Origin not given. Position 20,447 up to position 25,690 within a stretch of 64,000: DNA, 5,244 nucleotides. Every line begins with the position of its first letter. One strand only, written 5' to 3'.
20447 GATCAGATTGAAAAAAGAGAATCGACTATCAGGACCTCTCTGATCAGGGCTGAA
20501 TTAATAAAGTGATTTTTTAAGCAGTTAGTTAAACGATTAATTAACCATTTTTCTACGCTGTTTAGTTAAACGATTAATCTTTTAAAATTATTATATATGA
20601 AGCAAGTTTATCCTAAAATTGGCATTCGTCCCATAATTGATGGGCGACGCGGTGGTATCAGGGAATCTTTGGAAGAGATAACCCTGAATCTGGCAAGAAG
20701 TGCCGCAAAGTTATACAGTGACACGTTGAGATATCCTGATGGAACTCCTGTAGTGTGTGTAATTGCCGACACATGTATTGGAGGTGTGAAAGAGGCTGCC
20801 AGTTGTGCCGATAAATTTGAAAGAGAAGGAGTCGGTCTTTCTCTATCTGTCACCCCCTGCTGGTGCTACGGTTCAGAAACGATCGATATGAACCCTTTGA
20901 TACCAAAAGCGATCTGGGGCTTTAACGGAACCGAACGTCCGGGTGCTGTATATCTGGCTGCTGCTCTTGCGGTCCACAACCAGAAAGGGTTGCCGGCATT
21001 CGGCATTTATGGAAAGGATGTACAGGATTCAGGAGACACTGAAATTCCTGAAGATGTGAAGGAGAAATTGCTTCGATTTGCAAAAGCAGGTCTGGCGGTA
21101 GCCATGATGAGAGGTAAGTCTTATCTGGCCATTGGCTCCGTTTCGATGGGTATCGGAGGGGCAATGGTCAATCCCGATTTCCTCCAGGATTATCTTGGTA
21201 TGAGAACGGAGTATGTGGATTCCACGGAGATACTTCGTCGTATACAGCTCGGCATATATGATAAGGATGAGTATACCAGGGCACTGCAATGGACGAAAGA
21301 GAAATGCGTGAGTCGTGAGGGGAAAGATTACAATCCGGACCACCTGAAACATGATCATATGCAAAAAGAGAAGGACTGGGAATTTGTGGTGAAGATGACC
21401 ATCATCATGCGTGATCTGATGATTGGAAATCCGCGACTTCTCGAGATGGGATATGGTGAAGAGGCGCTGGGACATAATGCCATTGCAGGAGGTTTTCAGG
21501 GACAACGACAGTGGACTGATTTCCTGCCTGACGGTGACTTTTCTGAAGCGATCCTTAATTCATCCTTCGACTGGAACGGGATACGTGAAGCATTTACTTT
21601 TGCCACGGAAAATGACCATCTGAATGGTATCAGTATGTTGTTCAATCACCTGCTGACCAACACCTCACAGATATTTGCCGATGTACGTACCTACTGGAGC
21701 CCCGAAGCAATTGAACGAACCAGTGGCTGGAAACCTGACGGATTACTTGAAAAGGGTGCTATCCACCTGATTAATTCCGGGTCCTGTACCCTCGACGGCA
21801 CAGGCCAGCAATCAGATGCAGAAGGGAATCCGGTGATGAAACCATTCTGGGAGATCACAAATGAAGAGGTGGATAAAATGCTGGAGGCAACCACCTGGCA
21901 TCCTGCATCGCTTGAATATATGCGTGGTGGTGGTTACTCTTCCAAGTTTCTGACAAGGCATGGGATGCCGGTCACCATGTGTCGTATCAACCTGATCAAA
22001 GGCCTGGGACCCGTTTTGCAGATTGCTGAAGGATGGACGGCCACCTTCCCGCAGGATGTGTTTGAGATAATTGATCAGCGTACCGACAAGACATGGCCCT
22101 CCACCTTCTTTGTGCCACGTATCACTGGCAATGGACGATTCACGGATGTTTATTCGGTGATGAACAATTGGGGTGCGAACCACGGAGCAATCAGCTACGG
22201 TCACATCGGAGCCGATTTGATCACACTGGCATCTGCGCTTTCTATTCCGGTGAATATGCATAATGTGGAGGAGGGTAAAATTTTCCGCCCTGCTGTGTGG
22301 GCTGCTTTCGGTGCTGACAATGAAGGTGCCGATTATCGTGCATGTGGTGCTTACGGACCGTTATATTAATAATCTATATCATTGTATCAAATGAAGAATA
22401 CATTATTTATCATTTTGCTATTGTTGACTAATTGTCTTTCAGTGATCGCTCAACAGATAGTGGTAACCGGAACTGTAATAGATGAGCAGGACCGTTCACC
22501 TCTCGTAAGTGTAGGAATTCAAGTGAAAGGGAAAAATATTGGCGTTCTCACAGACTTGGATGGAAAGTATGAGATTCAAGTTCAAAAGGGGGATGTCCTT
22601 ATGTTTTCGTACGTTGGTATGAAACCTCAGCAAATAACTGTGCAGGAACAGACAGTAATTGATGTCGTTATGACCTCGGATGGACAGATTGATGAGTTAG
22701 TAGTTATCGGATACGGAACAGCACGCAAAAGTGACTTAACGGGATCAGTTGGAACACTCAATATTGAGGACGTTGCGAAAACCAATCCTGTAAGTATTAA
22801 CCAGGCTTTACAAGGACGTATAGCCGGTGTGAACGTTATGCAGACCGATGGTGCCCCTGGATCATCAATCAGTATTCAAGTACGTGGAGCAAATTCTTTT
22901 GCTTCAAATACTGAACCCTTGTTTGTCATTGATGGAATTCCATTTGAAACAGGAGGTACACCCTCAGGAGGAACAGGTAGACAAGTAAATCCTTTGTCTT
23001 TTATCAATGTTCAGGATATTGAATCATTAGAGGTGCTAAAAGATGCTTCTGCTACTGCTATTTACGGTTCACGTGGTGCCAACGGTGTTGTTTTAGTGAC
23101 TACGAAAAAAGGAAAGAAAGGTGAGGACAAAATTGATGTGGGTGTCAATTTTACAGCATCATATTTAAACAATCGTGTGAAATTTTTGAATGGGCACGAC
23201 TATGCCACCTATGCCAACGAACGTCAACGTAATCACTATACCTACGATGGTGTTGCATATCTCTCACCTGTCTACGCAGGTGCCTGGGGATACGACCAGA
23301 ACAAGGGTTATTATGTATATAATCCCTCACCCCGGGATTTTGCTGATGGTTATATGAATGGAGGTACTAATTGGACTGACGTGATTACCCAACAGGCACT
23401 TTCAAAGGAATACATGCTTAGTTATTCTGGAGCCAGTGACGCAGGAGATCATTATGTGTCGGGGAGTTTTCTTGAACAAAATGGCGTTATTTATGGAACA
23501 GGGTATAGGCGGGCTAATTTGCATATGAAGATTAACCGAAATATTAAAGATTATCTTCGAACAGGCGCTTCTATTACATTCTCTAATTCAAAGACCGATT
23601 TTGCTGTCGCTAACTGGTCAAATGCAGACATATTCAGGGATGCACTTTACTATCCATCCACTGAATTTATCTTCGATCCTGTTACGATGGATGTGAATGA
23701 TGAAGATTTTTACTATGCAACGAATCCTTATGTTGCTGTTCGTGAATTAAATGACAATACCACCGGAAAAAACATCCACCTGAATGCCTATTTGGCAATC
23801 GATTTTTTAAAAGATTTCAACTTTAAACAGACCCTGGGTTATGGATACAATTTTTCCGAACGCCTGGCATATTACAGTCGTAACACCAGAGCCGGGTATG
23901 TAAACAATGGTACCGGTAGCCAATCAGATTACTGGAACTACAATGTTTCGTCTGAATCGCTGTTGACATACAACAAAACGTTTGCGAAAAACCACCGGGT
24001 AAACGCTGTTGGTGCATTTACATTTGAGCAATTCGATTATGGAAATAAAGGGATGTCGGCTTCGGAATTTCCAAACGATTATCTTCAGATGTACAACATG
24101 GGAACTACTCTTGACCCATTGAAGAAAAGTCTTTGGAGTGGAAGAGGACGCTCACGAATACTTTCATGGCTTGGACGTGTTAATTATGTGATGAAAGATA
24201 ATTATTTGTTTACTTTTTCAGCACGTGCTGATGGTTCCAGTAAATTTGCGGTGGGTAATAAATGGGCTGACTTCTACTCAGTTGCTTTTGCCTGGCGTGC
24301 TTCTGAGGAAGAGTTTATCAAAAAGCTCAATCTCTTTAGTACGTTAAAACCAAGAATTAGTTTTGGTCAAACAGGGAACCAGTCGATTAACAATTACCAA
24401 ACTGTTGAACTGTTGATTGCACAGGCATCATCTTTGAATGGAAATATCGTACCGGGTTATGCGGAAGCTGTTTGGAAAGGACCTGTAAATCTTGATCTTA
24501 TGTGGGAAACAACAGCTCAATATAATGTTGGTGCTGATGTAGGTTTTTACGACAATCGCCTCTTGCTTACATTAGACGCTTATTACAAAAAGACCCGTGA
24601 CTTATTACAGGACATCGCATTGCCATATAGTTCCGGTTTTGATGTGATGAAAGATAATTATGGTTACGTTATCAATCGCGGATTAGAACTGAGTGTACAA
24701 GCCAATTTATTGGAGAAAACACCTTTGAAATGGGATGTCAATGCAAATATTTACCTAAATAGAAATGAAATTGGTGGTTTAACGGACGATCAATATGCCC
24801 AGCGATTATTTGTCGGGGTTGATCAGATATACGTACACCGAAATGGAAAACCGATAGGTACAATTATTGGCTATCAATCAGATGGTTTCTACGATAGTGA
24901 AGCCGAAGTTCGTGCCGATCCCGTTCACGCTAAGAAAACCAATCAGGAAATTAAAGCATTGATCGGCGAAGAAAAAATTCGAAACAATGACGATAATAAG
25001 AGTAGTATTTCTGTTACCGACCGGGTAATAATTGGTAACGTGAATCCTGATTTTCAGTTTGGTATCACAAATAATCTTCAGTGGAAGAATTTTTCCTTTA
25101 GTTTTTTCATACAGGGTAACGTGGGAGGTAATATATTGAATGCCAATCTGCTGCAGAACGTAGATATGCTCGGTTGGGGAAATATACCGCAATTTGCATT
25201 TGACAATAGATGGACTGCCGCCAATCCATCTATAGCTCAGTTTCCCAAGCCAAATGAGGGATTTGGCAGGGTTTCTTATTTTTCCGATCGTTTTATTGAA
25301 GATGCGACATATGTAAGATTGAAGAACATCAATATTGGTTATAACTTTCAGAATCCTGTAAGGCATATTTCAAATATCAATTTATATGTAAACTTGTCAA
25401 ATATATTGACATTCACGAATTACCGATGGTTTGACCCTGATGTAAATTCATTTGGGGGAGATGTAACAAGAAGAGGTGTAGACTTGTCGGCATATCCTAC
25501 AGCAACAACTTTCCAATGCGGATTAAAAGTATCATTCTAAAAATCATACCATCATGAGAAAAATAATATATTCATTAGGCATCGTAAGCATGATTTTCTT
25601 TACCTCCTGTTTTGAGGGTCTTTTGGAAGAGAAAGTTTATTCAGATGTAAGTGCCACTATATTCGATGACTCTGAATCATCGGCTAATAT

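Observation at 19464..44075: LacI-controlled PUL with three GH172 (DUF2961) paralogs plus FucI and a FucP-like permease: candidate D-arabinofuranoside (D-arabinan-type) utilisation system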

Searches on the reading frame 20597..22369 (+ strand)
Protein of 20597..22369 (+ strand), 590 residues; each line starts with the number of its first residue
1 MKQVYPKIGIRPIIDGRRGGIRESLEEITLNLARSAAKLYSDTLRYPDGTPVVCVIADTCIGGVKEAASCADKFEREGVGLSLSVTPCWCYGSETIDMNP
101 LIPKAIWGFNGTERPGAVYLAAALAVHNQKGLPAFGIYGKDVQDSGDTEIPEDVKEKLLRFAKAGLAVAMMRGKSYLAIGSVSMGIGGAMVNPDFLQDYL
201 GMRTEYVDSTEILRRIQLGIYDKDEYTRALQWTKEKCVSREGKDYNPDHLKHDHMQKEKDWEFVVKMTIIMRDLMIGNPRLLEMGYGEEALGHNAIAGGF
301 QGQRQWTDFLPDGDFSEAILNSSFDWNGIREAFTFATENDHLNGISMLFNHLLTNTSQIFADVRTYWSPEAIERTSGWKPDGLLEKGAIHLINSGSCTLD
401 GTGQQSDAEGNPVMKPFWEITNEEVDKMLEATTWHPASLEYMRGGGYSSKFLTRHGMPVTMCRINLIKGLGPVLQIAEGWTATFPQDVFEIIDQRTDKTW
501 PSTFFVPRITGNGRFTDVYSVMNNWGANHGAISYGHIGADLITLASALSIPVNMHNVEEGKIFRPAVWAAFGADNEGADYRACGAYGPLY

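Call 3: search_protein_families(library=pfam, proteins=[window:20597-22369:+], max_evalue=0.01)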
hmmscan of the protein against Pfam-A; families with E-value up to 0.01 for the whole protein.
window:20597-22369:+ (590 aa): 3 families
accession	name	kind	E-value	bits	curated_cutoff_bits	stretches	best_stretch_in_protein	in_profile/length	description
PF07882.17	Fucose_iso_N2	-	5.6e-92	306.7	22.3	1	174-355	1-180/180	L-fucose isomerase, second N-terminal domain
PF07881.17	Fucose_iso_N1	-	4.4e-79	264.6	28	1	5-173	1-169/169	L-fucose isomerase, first N-terminal domain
PF02952.23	Fucose_iso_C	-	6.1e-48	162.5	29.3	1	391-555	1-143/143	L-fucose isomerase, C-terminal domain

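Call 13: search_protein_families(library=ncbifam, proteins=[window:20597-22369:+], max_evalue=0.001)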
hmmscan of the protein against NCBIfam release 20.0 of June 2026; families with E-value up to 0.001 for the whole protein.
window:20597-22369:+ (590 aa): 2 families
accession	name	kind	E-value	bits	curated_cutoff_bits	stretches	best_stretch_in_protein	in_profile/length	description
NF008220.0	PRK10991.1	equivalog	0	1056.3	775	1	2-590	3-589/591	L-fucose isomerase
TIGR01089.1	fucI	equivalog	0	1033.1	850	1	5-590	3-586/587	L-fucose isomerase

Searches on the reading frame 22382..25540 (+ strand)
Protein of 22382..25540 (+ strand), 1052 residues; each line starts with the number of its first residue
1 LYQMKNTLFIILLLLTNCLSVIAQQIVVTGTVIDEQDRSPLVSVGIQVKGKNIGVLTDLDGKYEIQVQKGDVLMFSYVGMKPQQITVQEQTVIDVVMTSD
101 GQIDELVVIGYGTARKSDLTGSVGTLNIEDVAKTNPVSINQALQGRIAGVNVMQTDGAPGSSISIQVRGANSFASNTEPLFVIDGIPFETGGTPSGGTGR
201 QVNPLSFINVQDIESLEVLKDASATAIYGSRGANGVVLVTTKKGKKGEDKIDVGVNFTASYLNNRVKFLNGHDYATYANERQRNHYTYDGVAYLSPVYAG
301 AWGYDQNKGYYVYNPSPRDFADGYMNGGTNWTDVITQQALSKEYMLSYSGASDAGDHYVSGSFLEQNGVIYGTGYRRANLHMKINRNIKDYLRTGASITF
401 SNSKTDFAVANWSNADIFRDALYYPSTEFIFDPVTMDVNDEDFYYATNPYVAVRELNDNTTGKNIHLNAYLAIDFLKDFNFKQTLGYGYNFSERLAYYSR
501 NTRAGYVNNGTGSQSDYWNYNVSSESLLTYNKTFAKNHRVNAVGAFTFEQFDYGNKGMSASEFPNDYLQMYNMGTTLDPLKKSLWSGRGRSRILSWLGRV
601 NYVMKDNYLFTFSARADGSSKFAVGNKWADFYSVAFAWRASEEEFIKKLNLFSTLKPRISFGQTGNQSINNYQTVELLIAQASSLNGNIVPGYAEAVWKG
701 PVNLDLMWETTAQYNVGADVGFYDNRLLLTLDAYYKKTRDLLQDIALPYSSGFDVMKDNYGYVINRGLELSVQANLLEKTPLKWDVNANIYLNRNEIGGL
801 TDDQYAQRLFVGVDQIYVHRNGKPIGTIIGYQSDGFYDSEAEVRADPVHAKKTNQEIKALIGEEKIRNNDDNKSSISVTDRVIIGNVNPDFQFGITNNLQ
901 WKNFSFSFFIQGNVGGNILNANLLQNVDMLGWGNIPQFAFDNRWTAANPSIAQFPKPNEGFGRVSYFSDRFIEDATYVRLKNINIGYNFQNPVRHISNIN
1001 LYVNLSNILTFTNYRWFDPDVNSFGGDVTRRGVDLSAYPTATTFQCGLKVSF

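Call 3: search_protein_families(library=pfam, proteins=[window:22382-25540:+], max_evalue=0.01)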
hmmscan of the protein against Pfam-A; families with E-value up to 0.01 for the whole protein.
window:22382-25540:+ (1052 aa): 3 families
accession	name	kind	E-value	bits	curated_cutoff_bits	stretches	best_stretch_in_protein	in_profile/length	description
PF07715.20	Plug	-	1e-18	68.2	23.9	1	116-236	2-107/107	TonB-dependent Receptor Plug Domain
PF13715.12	CarbopepD_reg_2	-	1.2e-14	54.5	32.2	1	28-108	1-88/88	CarboxypepD_reg-like domain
PF13620.12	CarboxypepD_reg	-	2e-05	25.3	32.3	1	28-97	2-81/82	Carboxypeptidase regulatory-like domain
